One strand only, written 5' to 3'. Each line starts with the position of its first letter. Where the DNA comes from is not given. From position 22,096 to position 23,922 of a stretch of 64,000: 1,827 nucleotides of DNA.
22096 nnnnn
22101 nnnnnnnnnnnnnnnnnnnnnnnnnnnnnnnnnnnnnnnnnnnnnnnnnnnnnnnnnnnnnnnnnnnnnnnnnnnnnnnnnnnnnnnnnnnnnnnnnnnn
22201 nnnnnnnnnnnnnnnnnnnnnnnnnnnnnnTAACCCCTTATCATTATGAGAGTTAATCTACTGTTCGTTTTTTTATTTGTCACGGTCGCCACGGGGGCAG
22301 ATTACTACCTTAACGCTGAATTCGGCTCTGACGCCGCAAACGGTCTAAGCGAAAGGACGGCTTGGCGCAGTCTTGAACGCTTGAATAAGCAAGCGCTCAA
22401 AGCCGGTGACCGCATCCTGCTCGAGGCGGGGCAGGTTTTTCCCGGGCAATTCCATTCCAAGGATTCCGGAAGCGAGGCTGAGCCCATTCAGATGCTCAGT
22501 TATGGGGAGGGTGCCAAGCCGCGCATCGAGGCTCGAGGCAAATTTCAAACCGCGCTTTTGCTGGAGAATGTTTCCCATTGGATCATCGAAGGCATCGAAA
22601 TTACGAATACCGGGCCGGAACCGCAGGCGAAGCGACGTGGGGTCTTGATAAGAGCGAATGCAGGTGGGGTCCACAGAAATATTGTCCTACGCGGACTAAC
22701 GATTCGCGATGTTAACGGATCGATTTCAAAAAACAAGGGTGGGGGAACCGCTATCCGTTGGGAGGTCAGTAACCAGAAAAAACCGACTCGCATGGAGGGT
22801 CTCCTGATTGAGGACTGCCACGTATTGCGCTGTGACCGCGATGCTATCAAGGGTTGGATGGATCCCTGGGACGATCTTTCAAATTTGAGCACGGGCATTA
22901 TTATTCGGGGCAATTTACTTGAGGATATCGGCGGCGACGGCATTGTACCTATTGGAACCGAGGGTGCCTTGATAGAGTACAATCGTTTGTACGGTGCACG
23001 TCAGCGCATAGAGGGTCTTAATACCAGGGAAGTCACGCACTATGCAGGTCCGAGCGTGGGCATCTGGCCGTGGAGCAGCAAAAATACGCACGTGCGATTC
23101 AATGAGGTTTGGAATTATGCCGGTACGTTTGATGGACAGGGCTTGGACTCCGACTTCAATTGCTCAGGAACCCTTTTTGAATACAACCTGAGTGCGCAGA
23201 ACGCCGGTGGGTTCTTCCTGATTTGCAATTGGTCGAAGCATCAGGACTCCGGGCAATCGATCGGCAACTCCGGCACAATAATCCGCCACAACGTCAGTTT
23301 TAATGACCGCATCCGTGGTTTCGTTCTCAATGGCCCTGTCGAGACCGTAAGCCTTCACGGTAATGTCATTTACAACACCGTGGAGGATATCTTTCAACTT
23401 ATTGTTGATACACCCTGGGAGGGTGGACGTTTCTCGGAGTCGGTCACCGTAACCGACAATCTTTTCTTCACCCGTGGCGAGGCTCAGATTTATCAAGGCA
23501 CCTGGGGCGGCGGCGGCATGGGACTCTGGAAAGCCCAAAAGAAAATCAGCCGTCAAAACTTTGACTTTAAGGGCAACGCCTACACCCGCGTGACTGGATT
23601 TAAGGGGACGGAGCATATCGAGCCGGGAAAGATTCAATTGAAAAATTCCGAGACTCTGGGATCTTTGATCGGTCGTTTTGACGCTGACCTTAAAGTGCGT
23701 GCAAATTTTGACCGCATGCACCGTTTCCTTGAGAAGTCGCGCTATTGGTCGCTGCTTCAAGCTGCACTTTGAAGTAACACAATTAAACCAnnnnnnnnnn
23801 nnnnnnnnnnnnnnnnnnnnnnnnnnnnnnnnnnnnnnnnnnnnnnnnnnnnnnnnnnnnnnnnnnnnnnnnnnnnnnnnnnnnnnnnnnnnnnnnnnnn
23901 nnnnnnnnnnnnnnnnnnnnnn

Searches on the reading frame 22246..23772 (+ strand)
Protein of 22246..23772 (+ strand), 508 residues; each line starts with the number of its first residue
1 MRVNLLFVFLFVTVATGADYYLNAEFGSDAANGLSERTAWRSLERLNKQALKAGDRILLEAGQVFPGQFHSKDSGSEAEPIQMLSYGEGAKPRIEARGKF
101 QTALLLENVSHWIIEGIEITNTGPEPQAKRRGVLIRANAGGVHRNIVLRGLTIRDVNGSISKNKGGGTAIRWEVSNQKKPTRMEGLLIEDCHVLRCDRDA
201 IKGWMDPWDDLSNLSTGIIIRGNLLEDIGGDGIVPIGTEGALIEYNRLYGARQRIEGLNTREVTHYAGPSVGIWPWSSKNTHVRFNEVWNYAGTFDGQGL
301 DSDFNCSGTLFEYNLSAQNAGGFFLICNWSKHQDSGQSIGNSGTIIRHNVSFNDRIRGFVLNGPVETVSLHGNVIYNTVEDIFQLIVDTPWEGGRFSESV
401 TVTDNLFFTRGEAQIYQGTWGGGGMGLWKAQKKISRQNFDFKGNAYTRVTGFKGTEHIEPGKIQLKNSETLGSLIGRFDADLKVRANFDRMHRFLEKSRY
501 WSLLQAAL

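Call 5: search_protein_families(library=pfam, proteins=[window:22246-23772:+])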
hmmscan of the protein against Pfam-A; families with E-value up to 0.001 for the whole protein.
window:22246-23772:+ (508 aa): 1 family
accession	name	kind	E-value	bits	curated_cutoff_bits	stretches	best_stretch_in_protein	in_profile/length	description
PF13229.12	Beta_helix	-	2.4e-08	34.2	25.9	1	216-341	9-122/158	Right handed beta helix region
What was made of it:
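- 22246..23772 (+): Secreted right-handed beta-helix glycosidase, GH136-like (not GH82), 508 aa. PF13229 (call 5).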

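Call 6: search_protein_families(library=ncbifam, proteins=[window:22246-23772:+])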
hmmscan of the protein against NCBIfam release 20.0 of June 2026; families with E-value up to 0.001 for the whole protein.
window:22246-23772:+ (508 aa): 1 family
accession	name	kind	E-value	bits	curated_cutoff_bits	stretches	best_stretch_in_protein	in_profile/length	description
NF047897.1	LctobiosidLnbX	equivalog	2.3e-21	75.5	2500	2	216-378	331-490/1498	lacto-N-biosidase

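Call 15: search_solved_structures(query=window:22246-23772:+, max_evalue=1)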
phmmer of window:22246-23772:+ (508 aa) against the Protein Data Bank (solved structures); distinct sequences matched with E-value up to 1: 5.
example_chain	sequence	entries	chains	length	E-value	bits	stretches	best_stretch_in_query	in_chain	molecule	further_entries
6kqs_A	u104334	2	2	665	1e-29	106.5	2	92-379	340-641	lacto-N-biosidase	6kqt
7v6m_A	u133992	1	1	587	1.6e-27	99.3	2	16-99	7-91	Fibronectin type III domain-containing protein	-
5gqc_A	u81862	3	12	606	4.6e-24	87.9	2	215-377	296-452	Lacto-N-biosidase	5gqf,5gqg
24mr_A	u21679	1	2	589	3.9e-22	81.5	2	215-377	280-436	Lacto-N-biosidase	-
7v6i_A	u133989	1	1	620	1.2e-19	73.4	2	215-376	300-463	Lacto-N-biosidase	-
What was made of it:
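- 22246..23772 (+): PDB sequence hits are only GH136 lacto-N-biosidases (E 1e-29, call 15).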

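Call 41: find_homologous_proteins(query=window:22246-23769:+, max_evalue=0.00001)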
Query window:22246-23769:+ (508 aa): 569 proteins with E <= 0.00001 among 8000 candidates; the best 120 are listed.
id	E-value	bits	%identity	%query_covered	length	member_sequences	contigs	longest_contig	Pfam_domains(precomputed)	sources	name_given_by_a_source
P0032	0.0e+0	1050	88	99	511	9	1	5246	PF13229.13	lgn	-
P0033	1.4e-295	999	83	100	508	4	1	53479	PF13229.13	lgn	-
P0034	1.5e-260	883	74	100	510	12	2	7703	PF13229.13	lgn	-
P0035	4.5e-255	865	74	99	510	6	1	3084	PF13229.13,PF22842.4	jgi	jgi:hypothetical protein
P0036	6.0e-252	855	72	99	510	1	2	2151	PF13229.13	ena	-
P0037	1.5e-250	850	71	100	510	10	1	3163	PF13229.13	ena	-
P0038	1.1e-248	844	73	96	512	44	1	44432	PF13229.13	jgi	jgi:hypothetical protein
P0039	1.1e-245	834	70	99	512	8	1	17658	PF13229.13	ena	-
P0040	2.5e-245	833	69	98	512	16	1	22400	PF13229.13,PF22842.4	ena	-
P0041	3.9e-238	809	69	97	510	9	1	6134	PF13229.13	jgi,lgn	jgi:hypothetical protein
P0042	2.0e-230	784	65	99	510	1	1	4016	PF13229.13,PF22842.4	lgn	-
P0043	2.7e-218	744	63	100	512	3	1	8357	PF13229.13,PF22842.4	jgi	jgi:hypothetical protein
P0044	7.9e-217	739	62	100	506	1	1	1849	PF13229.13,PF22842.4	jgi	jgi:hypothetical protein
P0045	3.9e-216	737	62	100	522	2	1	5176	PF13229.13,PF22842.4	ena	-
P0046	8.1e-216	736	63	100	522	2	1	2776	PF13229.13,PF22842.4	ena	-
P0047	1.6e-215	735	62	100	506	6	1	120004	PF13229.13,PF22842.4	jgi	jgi:hypothetical protein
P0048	3.4e-215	733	63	98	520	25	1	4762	PF13229.13,PF22842.4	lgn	-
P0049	7.4e-215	732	62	100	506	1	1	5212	PF13229.13,PF22842.4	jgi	jgi:hypothetical protein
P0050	8.1e-215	732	62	100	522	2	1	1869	PF13229.13,PF22842.4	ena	-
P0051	8.5e-213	726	62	100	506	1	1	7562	PF13229.13,PF22842.4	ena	-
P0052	2.1e-212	724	62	99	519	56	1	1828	PF13229.13,PF22842.4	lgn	-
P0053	8.4e-212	722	61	100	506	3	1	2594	PF13229.13,PF22842.4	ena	-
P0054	1.1e-211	722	62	100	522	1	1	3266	PF13229.13,PF22842.4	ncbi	-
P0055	1.4e-211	722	61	100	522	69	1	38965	PF13229.13,PF22842.4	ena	-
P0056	4.4e-211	720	61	100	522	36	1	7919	PF13229.13,PF22842.4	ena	-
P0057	4.2e-210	717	61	100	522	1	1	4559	PF13229.13,PF22842.4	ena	-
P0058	4.3e-210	717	61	100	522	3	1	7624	PF13229.13,PF22842.4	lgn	-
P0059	5.2e-210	716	61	100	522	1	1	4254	PF13229.13,PF22842.4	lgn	-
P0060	8.9e-210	716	61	100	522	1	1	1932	PF13229.13,PF22842.4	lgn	-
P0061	1.6e-209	715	61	100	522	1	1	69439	PF13229.13,PF22842.4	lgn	-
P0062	3.3e-209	714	60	100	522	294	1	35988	PF13229.13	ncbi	-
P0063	1.5e-208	712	61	100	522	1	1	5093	PF13229.13,PF22842.4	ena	-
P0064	3.9e-208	710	60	99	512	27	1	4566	PF13229.13,PF22842.4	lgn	-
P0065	4.2e-206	703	61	99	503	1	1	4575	PF13229.13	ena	-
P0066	5.3e-206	703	60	100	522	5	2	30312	PF13229.13,PF22842.4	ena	-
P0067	3.7e-205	700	59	100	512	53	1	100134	PF13229.13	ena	-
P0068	1.3e-199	682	58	100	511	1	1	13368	PF13229.13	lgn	-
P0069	7.1e-198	676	61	97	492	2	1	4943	PF13229.13,PF22842.4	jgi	jgi:hypothetical protein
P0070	2.9e-197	674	59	100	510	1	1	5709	PF13229.13,PF22842.4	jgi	jgi:hypothetical protein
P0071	3.2e-197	674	59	97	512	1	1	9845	PF13229.13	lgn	-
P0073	7.8e-195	666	58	99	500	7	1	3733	PF13229.13,PF22842.4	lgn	-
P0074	1.0e-194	666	57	99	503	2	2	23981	PF13229.13,PF22842.4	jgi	jgi:hypothetical protein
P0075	2.4e-194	665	60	97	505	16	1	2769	PF13229.13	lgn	-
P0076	5.2e-189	647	66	83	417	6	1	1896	PF13229.13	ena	-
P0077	2.2e-188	645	57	100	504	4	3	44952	PF13229.13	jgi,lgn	jgi:hypothetical protein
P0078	3.2e-176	605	53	99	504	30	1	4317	PF13229.13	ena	-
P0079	3.9e-174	598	53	98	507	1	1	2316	PF13229.13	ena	-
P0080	1.9e-173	596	52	98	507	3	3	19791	PF13229.13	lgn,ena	-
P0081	5.4e-173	594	52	98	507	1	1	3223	PF13229.13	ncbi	-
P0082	1.0e-172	593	53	97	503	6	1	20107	PF13229.13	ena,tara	tara:strand:- start:1424 stop:2935 length:1512 start_codon:yes stop_codon:yes gene_type:complete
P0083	1.2e-172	593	52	99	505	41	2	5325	PF13229.13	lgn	-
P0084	5.1e-168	578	53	96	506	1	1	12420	PF13229.13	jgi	jgi:hypothetical protein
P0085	4.1e-166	572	60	82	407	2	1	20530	PF13229.13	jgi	jgi:hypothetical protein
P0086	1.3e-164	567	51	99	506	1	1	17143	PF13229.13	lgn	-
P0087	2.1e-164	566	54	88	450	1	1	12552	PF13229.13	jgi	jgi:hypothetical protein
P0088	7.4e-157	541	48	98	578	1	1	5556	PF13229.13,PF22842.4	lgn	-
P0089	9.1e-153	527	49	98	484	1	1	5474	PF13229.13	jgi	jgi:hypothetical protein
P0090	6.1e-148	512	47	100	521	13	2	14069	PF13229.13,PF22842.4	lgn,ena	-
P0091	9.9e-137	475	46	99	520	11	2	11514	PF13229.13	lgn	-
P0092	1.5e-135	471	48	99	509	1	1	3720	PF13229.13,PF22842.4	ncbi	-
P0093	4.8e-135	469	58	68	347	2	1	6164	PF13229.13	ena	-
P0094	1.2e-133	464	63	63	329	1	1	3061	PF13229.13,PF22842.4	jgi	jgi:hypothetical protein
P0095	1.7e-127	444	45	89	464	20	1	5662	PF13229.13,PF22842.4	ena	-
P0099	6.6e-95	337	45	79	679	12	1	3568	PF13229.13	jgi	jgi:hypothetical protein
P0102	1.4e-93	332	41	80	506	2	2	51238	PF13229.13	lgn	-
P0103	1.7e-93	332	44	79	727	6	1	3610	PF13229.13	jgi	-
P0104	2.7e-93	331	45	77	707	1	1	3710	PF13229.13,PF08305.18,PF22842.4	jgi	-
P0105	6.4e-92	327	44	79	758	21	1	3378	PF13229.13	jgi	-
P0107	1.9e-91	325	43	79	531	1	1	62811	PF13229.13,PF05048.20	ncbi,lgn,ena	-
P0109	9.7e-90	320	41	79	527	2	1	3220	PF13229.13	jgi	-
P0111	5.7e-89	317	44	78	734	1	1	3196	PF13229.13,PF08305.18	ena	-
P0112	6.7e-89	317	43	78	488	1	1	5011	PF13229.13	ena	-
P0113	9.6e-89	316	42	78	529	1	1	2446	PF13229.13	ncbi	ncbi:MAG: right-handed parallel beta-helix repeat-containing protein, partial [Planctomycetota bacte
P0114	1.9e-88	315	43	78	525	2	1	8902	PF13229.13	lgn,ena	-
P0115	2.4e-88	315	42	78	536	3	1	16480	PF13229.13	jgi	-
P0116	5.3e-88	314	42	79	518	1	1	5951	PF13229.13,PF22842.4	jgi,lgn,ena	-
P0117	1.0e-87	313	42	78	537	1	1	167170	PF13229.13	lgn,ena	-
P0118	2.2e-87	312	42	77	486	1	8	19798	PF13229.13,PF22842.4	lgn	-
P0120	2.3e-87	312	44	78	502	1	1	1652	PF13229.13,PF22842.4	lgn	-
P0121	2.3e-87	312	45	73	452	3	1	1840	PF13229.13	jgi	jgi:hypothetical protein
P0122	3.1e-87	311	40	81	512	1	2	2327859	-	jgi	jgi:hypothetical protein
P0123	4.8e-87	311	42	77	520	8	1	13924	PF13229.13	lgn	-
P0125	1.3e-86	309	42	78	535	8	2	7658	PF13229.13,PF05048.20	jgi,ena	-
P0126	1.5e-86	309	43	73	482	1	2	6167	PF13229.13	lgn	-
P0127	1.7e-86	309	42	78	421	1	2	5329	PF13229.13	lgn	-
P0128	2.0e-86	309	43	80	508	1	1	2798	PF13229.13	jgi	jgi:hypothetical protein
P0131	3.1e-86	308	39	82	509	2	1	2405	PF13229.13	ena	-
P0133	4.5e-86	307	40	84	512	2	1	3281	PF13229.13,PF22842.4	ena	-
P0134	4.9e-86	307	42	80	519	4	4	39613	PF13229.13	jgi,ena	-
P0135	8.4e-86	307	40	81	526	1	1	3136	PF13229.13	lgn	-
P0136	9.2e-86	306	41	76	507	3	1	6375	PF13229.13,PF22842.4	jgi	-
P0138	2.4e-85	305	39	82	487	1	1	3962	PF13229.13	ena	-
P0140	2.8e-85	305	42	78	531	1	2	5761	PF13229.13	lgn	-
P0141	2.8e-85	305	39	81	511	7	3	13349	PF13229.13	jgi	jgi:hypothetical protein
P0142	1.1e-84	303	39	78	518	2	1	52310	PF13229.13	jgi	jgi:hypothetical protein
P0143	1.3e-84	303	40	81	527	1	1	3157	PF13229.13,PF22842.4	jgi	-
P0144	1.3e-84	303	42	78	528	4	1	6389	PF13229.13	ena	-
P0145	2.0e-84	302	44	70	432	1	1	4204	PF13229.13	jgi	jgi:hypothetical protein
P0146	3.3e-84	301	40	81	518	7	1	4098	PF13229.13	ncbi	-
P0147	5.6e-84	301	41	79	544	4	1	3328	PF13229.13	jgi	-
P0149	6.6e-84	300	39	83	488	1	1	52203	-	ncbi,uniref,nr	ncbi:right-handed parallel beta-helix repeat-containing protein [Flammeovirga aprica]|uniref:Right-h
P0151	7.2e-84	300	42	79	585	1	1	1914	PF13229.13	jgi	-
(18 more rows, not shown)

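Call 57: find_encoding_contigs(protein=P0149, flank=10000, max_places=2)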
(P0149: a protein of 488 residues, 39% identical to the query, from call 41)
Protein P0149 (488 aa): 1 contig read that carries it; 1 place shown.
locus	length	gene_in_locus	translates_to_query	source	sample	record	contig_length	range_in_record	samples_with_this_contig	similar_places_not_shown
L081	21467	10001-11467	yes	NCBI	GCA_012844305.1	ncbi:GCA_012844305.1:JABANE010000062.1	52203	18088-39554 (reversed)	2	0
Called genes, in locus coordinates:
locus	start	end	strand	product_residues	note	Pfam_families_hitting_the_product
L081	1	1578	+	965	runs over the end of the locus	PF18206:Porphyrn_cat_1, PF18040:BPA_C, PF27624:Porph_assoc, PF03422:CBM_6, PF18099:CBM_35_2, PF18962:Por_Secre_tail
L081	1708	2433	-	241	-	PF13308:YARHG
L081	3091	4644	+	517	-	PF00884:Sulfatase, PF01663:Phosphodiest (faint)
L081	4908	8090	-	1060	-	PF02837:Glyco_hydro_2_N, PF22666:Glyco_hydro_2_N2, PF00703:Glyco_hydro_2, PF02836:Glyco_hydro_2_C, PF16353:LacZ_4, PF02929:Bgal_small_N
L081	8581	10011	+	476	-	PF00884:Sulfatase, PF01663:Phosphodiest (faint), PF16347:SGSH_C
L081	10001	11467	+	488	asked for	-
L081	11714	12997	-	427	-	PF16130:DUF4842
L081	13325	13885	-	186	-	PF02698:DUF218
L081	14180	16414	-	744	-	PF00933:Glyco_hydro_3, PF01915:Glyco_hydro_3_C, PF14310:Fn3-like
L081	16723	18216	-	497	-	PF00884:Sulfatase, PF01663:Phosphodiest, PF16347:SGSH_C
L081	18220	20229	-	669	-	PF00884:Sulfatase, PF16347:SGSH_C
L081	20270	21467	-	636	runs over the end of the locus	PF07696:7TMR-DISMED2, PF07695:7TMR-DISM_7TM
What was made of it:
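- A beta-helix homologue in Flammeovirga lies near a porphyranase (call 57).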

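Call 58: find_encoding_contigs(protein=P0122, flank=10000, max_places=2)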
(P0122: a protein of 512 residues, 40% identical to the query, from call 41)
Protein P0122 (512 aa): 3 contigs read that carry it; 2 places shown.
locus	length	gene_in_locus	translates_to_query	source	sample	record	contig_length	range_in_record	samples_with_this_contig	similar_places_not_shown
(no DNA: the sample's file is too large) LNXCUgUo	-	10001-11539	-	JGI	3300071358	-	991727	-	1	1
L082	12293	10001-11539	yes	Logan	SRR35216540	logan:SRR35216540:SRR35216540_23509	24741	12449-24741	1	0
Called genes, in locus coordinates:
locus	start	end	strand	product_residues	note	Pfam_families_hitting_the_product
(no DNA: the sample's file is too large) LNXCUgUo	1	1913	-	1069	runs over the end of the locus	PF13620:CarboxypepD_reg, PF13715:CarbopepD_reg_2, PF07715:Plug, PF00593:TonB_dep_Rec_b-barrel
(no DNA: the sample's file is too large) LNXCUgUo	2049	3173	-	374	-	PF04616:Glyco_hydro_43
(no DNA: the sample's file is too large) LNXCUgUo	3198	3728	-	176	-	PF00188:CAP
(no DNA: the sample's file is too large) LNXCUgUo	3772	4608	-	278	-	-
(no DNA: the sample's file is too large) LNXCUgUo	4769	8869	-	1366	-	PF07494:Reg_prop (faint), PF07495:Y_Y_Y, PF00512:HisKA, PF02518:HATPase_c, PF00072:Response_reg, PF12833:HTH_18, PF00165:HTH_AraC (weak)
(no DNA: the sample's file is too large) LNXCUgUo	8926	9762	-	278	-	PF03935:SKN1_KRE6_Sbg1 (faint), PF00722:Glyco_hydro_16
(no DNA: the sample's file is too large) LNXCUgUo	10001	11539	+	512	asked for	-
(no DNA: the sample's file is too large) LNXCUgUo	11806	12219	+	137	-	-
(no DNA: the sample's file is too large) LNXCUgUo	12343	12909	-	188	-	PF14024:DUF4240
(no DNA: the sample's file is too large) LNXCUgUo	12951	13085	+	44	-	-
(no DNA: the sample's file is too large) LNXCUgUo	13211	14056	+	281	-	PF00106:adh_short, PF08659:KR, PF13460:NAD_binding_10 (weak), PF13561:adh_short_C2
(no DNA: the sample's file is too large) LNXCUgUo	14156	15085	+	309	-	PF12833:HTH_18, PF00165:HTH_AraC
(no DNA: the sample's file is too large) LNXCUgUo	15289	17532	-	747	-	PF00141:peroxidase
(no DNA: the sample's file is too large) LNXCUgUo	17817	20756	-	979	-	PF13620:CarboxypepD_reg, PF13715:CarbopepD_reg_2, PF07715:Plug, PF00593:TonB_dep_Rec_b-barrel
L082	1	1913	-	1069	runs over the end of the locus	PF13620:CarboxypepD_reg, PF13715:CarbopepD_reg_2, PF07715:Plug, PF00593:TonB_dep_Rec_b-barrel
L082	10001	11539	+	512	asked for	-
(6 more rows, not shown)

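Call 75: predict_structure(alignment_id=A4)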
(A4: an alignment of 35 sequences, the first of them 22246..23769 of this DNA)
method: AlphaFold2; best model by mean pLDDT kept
length: 508 residues; sequences in the alignment: 35
mean_pLDDT: 93.9   pTM: 0.92
mean pLDDT of the five models: 93.9, 93.7, 93.4, 92.1, 91.8
residues with pLDDT >= 90: 441; 70-90: 48; 50-70: 17; < 50: 2
segments of 3 or more residues with pLDDT < 50: none
pLDDT, mean of each block of 10 residues (from residue 1): 57 71 98 98 98 98 98 97 97 98 98 99 95 98 98 95 91 96 98 96 95 96 96 97 97 78 82 96 98 85 96 97 94 92 98 96 96 98 96 90 98 94 77 96 98 94 98 97 98 98 97
secondary structure, 60 per line:
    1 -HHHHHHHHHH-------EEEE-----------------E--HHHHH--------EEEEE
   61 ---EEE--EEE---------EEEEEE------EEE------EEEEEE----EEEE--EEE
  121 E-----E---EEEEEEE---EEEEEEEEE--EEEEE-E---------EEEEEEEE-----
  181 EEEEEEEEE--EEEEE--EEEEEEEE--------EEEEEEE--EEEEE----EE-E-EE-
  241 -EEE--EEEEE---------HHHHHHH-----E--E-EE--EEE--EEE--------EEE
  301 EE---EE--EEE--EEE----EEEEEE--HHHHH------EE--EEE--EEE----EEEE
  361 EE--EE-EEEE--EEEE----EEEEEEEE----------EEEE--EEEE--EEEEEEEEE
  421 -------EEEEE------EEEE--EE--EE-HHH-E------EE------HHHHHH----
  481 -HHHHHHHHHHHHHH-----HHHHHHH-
elements in order: H2-11 E19-22 H43-47 E56-60 E64-66 E69-71 E81-86 E93-95 E102-107 E112-115 E118-121 E131-137 E141-149 E152-156 E168-175 E181-189 E192-196 E199-206 E215-221 E224-228 E242-244 E247-251 H261-267 E282-284 E287-289 E298-302 E310-312 E315-317 E322-327 H330-334 E345-347 E350-352 E357-362 E368-371 E374-377 E382-389 E400-403 E406-409 E412-420 E428-432 E439-442 H471-476 H482-495 H501-507

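Call 77: fold_search(model_id=the predicted structure, library=pdb)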
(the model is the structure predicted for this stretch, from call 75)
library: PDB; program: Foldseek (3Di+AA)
matches with E <= 10: 477; with E <= 0.001: 84
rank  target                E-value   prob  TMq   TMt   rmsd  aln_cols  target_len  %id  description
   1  7v6m_A                5.3e-22  1.00  0.69  0.62   5.6       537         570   24  Crystal structure of lacto-N-biosidase TnX from Tynzenella nexilis, lacto-N-biose complex (released 2022-02-09)
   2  5gqc_A                1.1e-19  1.00  0.70  0.62   5.3       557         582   24  Crystal structure of lacto-N-biosidase LnbX from Bifidobacterium longum subsp. longum, ligand-free form (released 2017-04-19)
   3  7v6i_A                3.6e-19  1.00  0.71  0.61   4.9       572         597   21  Crystal structure of lacto-N-biosidase BsaX from Bifidobacterium saguini, lacto-N-biose complex (released 2022-02-09)
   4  5gqc_D                4.1e-19  1.00  0.66  0.58   6.4       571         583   23  Crystal structure of lacto-N-biosidase LnbX from Bifidobacterium longum subsp. longum, ligand-free form (released 2017-04-19)
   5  6kqt_A                1.5e-18  1.00  0.62  0.51   3.5       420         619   26  Crystal Structure of GH136 lacto-N-biosidase from Eubacterium ramulus - native protein (released 2020-06-10)
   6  6kqs_A                2.0e-18  1.00  0.61  0.50   4.0       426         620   26  Crystal Structure of GH136 lacto-N-biosidase from Eubacterium ramulus - selenomethionine derivative (released 2020-06-10)
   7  5olr_A                5.7e-07  1.00  0.40  0.46  10.1       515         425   13  Rhamnogalacturonan lyase (released 2017-11-29)
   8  5olr_C                7.6e-07  1.00  0.38  0.45  10.1       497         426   14  Rhamnogalacturonan lyase (released 2017-11-29)
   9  7o78_A                8.3e-07  1.00  0.46  0.47   7.0       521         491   12  Structure of the PL6 family chondroitinase B from Pseudopedobacter saltans, Pedsa3807 (released 2021-07-28)
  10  5olq_C                8.7e-07  1.00  0.39  0.46  10.4       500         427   14  Rhamnogalacturonan lyase (released 2017-11-29)
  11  6kfn                  1.8e-06  1.00  0.28  0.41  11.2       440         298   13  Crystal structure of alginate lyase from Paenibacillus sp. str. FPU-7 (released 2019-10-30)
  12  1ru4                  2.2e-06  1.00  0.36  0.44   9.2       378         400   15  Crystal structure of pectate lyase Pel9A (released 2004-04-13)
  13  3vst_A                2.5e-06  1.00  0.43  0.36   9.4       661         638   12  The complex structure of XylC with Tris (released 2013-02-27)
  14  5olq_A                2.6e-06  1.00  0.39  0.46  10.6       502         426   13  Rhamnogalacturonan lyase (released 2017-11-29)
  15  7o78_B                3.8e-06  1.00  0.50  0.52   7.1       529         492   14  Structure of the PL6 family chondroitinase B from Pseudopedobacter saltans, Pedsa3807 (released 2021-07-28)
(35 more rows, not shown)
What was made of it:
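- Closest known: GH136 lacto-N-biosidases. Same: The predicted fold matches all six GH136 structures at TM about 0.7 (calls 15, 77).
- Tried and rejected: GH82 was considered and rejected for the beta-helix (calls 15, 77).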
